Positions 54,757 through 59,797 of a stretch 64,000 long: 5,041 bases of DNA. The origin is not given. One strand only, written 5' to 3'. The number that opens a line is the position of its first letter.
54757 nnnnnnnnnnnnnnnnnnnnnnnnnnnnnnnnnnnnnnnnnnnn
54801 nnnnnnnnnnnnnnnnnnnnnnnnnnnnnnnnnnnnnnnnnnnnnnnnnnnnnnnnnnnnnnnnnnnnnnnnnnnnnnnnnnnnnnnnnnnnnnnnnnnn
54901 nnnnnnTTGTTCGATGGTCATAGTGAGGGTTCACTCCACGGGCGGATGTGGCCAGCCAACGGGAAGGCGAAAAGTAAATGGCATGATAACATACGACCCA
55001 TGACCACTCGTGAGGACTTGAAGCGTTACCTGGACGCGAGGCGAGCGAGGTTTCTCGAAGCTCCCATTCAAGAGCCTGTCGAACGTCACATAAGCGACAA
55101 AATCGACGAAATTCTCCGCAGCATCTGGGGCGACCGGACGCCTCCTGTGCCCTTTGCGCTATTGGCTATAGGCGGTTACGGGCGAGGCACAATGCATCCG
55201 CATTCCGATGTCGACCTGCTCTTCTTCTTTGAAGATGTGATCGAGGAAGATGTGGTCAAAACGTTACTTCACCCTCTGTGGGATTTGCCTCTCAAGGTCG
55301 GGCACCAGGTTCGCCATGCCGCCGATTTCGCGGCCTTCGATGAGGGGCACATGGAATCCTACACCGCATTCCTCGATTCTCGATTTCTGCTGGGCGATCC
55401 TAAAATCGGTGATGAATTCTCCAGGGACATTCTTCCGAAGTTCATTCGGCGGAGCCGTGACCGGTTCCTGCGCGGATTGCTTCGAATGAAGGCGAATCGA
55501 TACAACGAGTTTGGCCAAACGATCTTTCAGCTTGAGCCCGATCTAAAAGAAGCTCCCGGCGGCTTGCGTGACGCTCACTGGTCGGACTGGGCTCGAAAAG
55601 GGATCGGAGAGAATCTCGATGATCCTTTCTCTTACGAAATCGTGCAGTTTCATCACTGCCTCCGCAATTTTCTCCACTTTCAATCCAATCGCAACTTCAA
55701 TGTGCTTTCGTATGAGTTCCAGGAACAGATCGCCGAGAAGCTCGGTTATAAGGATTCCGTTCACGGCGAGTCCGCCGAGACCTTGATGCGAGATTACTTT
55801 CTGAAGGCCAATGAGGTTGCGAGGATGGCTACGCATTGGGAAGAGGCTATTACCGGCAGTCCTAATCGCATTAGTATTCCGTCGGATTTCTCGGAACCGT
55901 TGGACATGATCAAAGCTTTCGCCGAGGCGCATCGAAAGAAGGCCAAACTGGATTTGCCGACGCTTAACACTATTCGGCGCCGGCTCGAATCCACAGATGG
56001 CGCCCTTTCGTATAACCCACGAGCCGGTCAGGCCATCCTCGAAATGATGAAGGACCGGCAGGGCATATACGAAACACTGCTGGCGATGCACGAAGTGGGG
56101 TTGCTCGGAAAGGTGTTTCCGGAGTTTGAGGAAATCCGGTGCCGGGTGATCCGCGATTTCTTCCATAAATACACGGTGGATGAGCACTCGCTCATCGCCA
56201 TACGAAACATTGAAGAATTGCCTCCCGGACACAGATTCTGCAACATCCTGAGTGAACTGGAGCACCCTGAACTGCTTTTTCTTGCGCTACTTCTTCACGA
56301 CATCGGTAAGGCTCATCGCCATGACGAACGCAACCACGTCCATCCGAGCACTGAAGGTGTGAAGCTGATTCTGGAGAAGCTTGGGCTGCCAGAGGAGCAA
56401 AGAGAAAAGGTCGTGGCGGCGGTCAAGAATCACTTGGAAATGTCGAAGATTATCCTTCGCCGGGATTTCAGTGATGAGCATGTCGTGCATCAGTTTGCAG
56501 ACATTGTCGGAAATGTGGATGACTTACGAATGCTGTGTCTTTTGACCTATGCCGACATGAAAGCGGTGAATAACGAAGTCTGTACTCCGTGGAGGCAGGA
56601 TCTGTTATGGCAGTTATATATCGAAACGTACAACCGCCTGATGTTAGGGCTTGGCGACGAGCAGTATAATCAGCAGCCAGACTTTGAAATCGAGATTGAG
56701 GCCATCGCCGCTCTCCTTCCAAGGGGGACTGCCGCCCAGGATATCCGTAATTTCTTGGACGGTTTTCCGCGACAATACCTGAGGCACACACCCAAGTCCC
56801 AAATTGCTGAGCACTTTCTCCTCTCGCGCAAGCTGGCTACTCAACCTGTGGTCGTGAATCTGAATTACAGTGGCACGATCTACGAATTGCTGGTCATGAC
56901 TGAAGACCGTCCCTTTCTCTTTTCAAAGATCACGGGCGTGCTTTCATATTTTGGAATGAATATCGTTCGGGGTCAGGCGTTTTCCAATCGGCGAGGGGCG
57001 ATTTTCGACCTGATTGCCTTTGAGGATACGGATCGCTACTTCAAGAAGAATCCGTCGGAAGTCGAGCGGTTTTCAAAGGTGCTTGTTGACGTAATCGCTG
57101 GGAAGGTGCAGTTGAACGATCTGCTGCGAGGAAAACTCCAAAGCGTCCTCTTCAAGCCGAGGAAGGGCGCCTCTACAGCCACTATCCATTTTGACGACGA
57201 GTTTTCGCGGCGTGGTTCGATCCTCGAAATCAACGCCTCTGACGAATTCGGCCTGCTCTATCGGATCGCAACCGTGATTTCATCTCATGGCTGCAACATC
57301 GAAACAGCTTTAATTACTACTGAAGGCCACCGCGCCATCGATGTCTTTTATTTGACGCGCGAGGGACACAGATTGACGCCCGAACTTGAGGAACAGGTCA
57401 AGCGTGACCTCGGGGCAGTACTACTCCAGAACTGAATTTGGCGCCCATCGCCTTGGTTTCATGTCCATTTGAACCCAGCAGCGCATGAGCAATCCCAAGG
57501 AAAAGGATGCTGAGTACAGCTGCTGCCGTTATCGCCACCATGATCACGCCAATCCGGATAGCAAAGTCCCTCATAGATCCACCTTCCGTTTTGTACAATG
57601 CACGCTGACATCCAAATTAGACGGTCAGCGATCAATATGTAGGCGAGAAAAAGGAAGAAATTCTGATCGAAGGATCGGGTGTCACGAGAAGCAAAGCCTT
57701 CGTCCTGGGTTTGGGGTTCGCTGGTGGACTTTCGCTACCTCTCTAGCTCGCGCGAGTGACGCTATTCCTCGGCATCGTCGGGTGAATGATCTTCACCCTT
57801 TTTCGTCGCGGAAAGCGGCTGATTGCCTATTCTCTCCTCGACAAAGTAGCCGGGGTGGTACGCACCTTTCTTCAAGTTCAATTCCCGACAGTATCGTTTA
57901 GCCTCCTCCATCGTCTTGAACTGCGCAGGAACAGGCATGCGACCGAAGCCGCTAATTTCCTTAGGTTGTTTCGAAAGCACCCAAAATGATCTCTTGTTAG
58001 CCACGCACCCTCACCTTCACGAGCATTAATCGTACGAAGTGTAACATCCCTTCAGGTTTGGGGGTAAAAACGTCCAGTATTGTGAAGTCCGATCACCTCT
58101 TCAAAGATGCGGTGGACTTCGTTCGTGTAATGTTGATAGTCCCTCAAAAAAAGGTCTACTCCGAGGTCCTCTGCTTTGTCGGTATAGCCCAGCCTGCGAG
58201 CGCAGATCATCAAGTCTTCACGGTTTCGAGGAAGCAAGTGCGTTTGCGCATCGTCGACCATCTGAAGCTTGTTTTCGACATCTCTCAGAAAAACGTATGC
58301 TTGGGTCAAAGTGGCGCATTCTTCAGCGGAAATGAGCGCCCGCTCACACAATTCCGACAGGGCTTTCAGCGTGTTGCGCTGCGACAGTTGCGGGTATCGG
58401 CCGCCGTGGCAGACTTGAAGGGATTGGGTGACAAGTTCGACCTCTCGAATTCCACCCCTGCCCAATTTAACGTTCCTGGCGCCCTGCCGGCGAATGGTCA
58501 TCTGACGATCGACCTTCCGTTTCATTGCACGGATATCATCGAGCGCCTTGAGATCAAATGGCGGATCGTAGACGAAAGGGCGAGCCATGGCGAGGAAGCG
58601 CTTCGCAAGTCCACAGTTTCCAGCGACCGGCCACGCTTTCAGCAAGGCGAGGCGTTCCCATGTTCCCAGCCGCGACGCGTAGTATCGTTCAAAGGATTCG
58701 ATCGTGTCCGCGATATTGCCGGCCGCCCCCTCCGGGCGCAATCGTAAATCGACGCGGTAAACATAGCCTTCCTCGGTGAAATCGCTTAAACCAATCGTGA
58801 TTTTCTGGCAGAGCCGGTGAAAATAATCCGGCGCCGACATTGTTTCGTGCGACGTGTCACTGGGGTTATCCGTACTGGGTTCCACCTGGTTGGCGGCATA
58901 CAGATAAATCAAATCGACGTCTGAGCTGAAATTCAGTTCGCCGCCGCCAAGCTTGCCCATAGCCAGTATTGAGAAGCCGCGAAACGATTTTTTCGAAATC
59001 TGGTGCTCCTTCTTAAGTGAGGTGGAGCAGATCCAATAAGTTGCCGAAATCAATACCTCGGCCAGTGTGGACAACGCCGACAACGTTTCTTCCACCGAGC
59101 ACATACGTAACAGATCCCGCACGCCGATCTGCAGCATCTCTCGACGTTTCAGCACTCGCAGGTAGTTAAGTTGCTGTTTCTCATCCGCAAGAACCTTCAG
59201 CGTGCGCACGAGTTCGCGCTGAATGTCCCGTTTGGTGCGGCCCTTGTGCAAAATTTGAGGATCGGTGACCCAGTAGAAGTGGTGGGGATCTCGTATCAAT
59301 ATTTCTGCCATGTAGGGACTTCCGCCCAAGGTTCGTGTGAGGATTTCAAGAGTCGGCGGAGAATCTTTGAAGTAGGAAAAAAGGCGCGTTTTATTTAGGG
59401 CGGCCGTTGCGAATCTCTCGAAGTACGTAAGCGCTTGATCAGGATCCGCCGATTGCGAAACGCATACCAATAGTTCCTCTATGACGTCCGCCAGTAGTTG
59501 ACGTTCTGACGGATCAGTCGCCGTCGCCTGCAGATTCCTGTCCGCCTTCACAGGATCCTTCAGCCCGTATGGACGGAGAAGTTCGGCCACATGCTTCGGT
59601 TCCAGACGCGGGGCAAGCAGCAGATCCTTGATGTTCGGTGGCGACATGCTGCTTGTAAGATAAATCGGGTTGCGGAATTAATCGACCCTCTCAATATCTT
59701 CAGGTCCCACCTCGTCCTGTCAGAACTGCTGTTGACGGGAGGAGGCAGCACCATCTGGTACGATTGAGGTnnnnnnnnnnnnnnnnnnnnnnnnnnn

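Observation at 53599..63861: Dense nitrogen-control supercluster with two GSI genes, glnD, split glnE and glnB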

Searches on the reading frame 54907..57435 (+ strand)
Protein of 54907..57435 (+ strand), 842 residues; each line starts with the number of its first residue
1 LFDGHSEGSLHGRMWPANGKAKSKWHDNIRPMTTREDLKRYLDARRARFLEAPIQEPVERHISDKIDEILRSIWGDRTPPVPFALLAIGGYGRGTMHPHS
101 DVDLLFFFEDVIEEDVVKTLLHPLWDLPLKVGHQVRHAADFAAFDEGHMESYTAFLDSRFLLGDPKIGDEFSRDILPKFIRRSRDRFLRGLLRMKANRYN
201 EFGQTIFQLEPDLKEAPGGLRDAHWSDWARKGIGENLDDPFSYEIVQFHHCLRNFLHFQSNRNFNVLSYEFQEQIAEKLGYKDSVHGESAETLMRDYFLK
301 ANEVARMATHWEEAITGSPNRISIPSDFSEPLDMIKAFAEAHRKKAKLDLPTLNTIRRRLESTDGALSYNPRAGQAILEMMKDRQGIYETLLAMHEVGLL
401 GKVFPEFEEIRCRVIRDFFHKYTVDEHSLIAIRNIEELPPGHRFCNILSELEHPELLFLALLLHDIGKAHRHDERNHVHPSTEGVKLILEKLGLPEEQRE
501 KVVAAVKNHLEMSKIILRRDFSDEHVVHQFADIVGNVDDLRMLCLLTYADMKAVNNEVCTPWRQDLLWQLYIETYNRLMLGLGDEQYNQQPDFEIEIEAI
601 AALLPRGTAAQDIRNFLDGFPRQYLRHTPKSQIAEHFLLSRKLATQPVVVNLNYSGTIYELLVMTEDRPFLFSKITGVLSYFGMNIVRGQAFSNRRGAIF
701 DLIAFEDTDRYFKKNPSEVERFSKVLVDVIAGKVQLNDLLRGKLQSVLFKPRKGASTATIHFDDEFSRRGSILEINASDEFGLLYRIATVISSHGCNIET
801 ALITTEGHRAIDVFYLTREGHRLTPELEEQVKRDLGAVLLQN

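Call 3: search_protein_families(library=pfam, proteins=[window:54907-57435:+], max_evalue=0.01)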
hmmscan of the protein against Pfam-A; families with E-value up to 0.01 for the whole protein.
window:54907-57435:+ (842 aa): 8 families
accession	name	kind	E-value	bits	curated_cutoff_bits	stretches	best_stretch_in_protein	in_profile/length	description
PF08335.16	GlnD_UR_UTase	-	3.8e-17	63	21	2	247-308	76-137/141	GlnD PII-uridylyltransferase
PF01842.31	ACT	-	5.7e-10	39.2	27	1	772-833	2-63/66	ACT domain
PF01966.28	HD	-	8.6e-08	32.9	22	1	426-524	3-103/116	HD domain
PF13291.12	ACT_4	-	7.1e-06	27.1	27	0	773-806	9-42/80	ACT domain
PF01909.29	NTP_transf_2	-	9.6e-06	26.3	21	1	67-114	5-46/93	Nucleotidyltransferase domain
PF22629.2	ACT_AHAS_ss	-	0.0002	21.9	27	0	773-820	1-48/67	AHAS small subunit-like ACT domain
PF24931.1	ACT_ACR9_3rd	-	0.0047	17.4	27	0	760-825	2-69/98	ACR9-like, ACT-like domain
PF03445.19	DUF294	-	0.0073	16.6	21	0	76-114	45-80/138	Putative nucleotidyltransferase DUF294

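Call 4: search_protein_families(library=ncbifam, proteins=[window:54907-57435:+], max_evalue=0.01)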
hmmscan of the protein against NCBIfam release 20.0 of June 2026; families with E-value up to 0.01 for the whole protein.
window:54907-57435:+ (842 aa): 15 families
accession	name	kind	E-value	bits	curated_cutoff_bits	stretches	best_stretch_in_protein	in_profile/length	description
TIGR01693.1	UTase_glnD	equivalog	4.5e-145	485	519.4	2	330-839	335-849/850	[protein-PII] uridylyltransferase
NF003467.0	PRK05092.1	equivalog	3e-135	452.2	959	2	329-839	408-923/940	[protein-PII] uridylyltransferase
NF002837.0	PRK03059.1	equivalog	2.7e-103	346.6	1010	1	31-835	11-851/857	[protein-PII] uridylyltransferase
NF003448.0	PRK05007.1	equivalog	3.4e-99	332.9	1255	2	346-839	384-878/884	bifunctional uridylyltransferase/uridylyl-removing protein GlnD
NF001366.0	PRK00275.1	equivalog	2.4e-97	326.9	1299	2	352-835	389-881/895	[protein-PII] uridylyltransferase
NF002895.0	PRK03381.1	equivalog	2.6e-87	293.7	631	2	369-839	367-777/782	[protein-PII] uridylyltransferase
NF002487.0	PRK01759.1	equivalog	7.2e-87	292.5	890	2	342-833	363-851/862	bifunctional uridylyltransferase/uridylyl-removing protein GlnD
NF003347.0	PRK04374.1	equivalog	2.3e-73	247.7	1567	2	252-834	257-860/869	[protein-PII] uridylyltransferase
NF001265.0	PRK00227.1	equivalog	2e-43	148.5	799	2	80-286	25-228/693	[protein-PII] uridylyltransferase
TIGR00277.1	HDIG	domain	0.00017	21.4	27.6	1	452-503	25-79/84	HDIG domain-containing metalloprotein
TIGR02692.1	tRNA_CCA_actino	equivalog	0.00049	18.9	438.8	1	390-475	226-300/466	CCA tRNA nucleotidyltransferase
TIGR01596.1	cas3_HD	equivalog_domain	0.0012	19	43.45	1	426-471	3-47/178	CRISPR-associated endonuclease Cas3''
NF004684.0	PRK06027.1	subfamily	0.0037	17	223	0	770-801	6-37/286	formyltetrahydrofolate deformylase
NF006352.0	PRK08577.1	equivalog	0.0071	16.4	140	0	657-707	55-105/136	hypothetical protein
NF002332.0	PRK01293.1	equivalog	0.0083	15.6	126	0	65-146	105-180/209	malonate decarboxylase holo-ACP synthase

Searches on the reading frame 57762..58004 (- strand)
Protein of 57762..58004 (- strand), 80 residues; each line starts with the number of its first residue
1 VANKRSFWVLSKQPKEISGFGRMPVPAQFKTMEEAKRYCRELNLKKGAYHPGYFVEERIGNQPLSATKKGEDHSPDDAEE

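Call 3: search_protein_families(library=pfam, proteins=[window:57762-58004:-], max_evalue=0.01)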
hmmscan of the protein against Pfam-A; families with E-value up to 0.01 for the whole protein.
window:57762-58004:- (80 aa): 0 families

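Call 4: search_protein_families(library=ncbifam, proteins=[window:57762-58004:-], max_evalue=0.01)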
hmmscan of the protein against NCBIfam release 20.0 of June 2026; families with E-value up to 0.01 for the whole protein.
window:57762-58004:- (80 aa): 0 families

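Call 74: find_homologous_proteins(query=window:57762-58004:-, max_evalue=0.001)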
Query window:57762-58004:- (80 aa): 88 proteins with E <= 0.001 among 89 candidates.
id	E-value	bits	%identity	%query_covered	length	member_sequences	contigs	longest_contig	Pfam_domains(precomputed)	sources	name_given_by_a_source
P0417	4.8e-48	178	100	100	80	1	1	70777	-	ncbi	-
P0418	1.0e-34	136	84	86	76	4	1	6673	-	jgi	jgi:hypothetical protein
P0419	1.2e-34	136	86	86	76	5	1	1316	-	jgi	jgi:hypothetical protein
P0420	1.3e-34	136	79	100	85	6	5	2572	-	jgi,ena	jgi:hypothetical protein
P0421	1.4e-34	136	80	95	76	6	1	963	-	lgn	-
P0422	1.7e-34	135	85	90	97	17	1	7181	-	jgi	jgi:hypothetical protein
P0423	2.0e-34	135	87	86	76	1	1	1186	-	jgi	jgi:hypothetical protein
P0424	2.0e-34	135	86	86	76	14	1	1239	-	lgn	-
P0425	3.5e-34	134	86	86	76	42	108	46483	-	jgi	jgi:hypothetical protein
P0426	7.3e-34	133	84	86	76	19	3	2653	-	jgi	jgi:hypothetical protein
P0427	1.2e-33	133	81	90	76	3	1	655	-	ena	-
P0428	2.2e-33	132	77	95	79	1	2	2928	-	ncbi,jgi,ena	ncbi:MAG TPA: hypothetical protein VGK77_10995 [Candidatus Binatia bacterium]|jgi:hypothetical prote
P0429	3.1e-33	131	79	90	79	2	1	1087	-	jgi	jgi:hypothetical protein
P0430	4.4e-33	131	83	86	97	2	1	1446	-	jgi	-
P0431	4.4e-33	131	81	90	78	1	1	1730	-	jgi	jgi:viroplasmin and RNaseH domain-containing protein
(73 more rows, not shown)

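Call 75: find_encoding_contigs(protein=P0425, flank=4000, max_places=4)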
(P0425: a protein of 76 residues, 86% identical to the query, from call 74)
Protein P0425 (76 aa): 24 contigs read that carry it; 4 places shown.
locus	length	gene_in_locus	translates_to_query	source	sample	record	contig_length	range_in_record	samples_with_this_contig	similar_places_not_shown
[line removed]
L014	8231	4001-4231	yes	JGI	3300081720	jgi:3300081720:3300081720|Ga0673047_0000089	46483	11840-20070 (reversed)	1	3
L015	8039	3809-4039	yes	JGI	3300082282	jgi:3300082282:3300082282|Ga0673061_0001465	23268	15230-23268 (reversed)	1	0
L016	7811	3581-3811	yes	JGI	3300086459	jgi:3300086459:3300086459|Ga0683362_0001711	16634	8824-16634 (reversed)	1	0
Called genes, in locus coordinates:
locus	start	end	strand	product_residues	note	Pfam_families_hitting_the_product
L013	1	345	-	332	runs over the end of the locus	PF01546:Peptidase_M20, PF07687:M20_dimer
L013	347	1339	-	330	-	PF00752:XPG_N, PF00867:XPG_I, PF01367:5_3_exonuc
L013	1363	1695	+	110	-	PF01491:Frataxin_Cyay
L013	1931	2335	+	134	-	-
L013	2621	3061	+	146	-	-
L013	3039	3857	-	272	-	PF00248:Aldo_ket_red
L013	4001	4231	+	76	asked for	-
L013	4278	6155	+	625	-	PF06580:His_kinase, PF02518:HATPase_c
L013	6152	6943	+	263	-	PF00072:Response_reg, PF04397:LytTR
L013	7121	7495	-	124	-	PF11604:CusF_Ec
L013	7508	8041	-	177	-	-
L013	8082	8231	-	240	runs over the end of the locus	PF13646:HEAT_2 (weak)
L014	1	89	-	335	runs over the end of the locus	PF00752:XPG_N, PF00867:XPG_I, PF01367:5_3_exonuc (weak)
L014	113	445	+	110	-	PF01491:Frataxin_Cyay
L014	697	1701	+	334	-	PF26061:DUF8021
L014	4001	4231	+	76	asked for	-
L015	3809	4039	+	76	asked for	-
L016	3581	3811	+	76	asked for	-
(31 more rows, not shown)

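Call 76: find_encoding_contigs(protein=P0417, flank=10000, max_places=1)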
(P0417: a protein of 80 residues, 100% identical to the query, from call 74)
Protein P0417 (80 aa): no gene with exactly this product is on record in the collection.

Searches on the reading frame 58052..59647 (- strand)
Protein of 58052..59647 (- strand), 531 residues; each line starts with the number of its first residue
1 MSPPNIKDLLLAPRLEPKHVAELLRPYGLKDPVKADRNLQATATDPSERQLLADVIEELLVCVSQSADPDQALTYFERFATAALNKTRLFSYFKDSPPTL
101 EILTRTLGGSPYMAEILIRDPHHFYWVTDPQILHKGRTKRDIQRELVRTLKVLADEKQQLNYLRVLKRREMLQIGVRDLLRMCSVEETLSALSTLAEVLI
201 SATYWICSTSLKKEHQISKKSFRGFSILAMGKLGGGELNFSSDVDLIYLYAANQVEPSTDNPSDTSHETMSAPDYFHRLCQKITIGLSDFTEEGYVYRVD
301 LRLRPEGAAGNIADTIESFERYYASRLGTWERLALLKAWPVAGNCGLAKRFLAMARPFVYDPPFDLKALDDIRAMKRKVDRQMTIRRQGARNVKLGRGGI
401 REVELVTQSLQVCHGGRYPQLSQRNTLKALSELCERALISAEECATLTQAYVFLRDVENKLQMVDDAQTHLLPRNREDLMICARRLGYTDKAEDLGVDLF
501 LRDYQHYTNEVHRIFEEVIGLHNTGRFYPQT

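Call 3: search_protein_families(library=pfam, proteins=[window:58052-59647:-], max_evalue=0.01)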
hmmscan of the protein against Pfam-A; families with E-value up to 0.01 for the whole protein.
window:58052-59647:- (531 aa): 3 families
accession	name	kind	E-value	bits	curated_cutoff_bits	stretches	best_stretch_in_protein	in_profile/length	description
PF03710.21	GlnE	-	8.7e-60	202.7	24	1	103-353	4-251/252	Glutamate-ammonia ligase adenylyltransferase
PF08335.16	GlnD_UR_UTase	-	1.9e-29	102.9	21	1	373-519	1-141/141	GlnD PII-uridylyltransferase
PF10335.14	DUF294_C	-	0.0088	16.3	22.5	0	386-463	27-101/145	Putative nucleotidyltransferase substrate binding domain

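Call 4: search_protein_families(library=ncbifam, proteins=[window:58052-59647:-], max_evalue=0.01)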
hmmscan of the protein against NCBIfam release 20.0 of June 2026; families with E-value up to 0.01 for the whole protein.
window:58052-59647:- (531 aa): 8 families
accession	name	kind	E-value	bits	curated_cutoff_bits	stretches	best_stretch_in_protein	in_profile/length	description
NF010706.0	PRK14108.1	equivalog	3.4e-124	415.6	724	2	224-493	186-448/986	bifunctional [glutamine synthetase] adenylyltransferase/[glutamine synthetase]-adenylyl-L-tyrosine phosphorylase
NF008292.0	PRK11072.1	equivalog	1.5e-109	367.5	487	2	138-522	66-440/946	bifunctional [glutamate--ammonia ligase]-adenylyl-L-tyrosine phosphorylase/[glutamate--ammonia-ligase] adenylyltransferase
NF010707.0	PRK14109.1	equivalog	1.9e-88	297.7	625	2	223-518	215-498/1010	bifunctional [glutamine synthetase] adenylyltransferase/[glutamine synthetase]-adenylyl-L-tyrosine phosphorylase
TIGR01693.1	UTase_glnD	equivalog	4.1e-12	45.2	519.4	1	332-515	116-285/850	[protein-PII] uridylyltransferase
NF003467.0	PRK05092.1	equivalog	9.5e-11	40.2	959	2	392-514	243-352/940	[protein-PII] uridylyltransferase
NF001366.0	PRK00275.1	equivalog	1.8e-06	26.2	1299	1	427-514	234-319/895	[protein-PII] uridylyltransferase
NF002895.0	PRK03381.1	equivalog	1.9e-05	23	631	1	213-253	47-87/782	[protein-PII] uridylyltransferase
NF002837.0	PRK03059.1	equivalog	0.0091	14.1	1010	0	391-515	191-302/857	[protein-PII] uridylyltransferase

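Call 12: search_solved_structures(query=window:58052-59647:-, max_evalue=0.001)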
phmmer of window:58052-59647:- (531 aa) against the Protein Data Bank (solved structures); distinct sequences matched with E-value up to 0.001: 2.
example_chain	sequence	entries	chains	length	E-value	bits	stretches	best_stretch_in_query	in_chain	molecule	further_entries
1v4a_A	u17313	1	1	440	3.2e-57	197.5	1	150-520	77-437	Glutamate-ammonia-ligase adenylyltransferase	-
3k7d_A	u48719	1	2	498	5.7e-47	163.7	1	39-462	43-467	Glutamate-ammonia-ligase adenylyltransferase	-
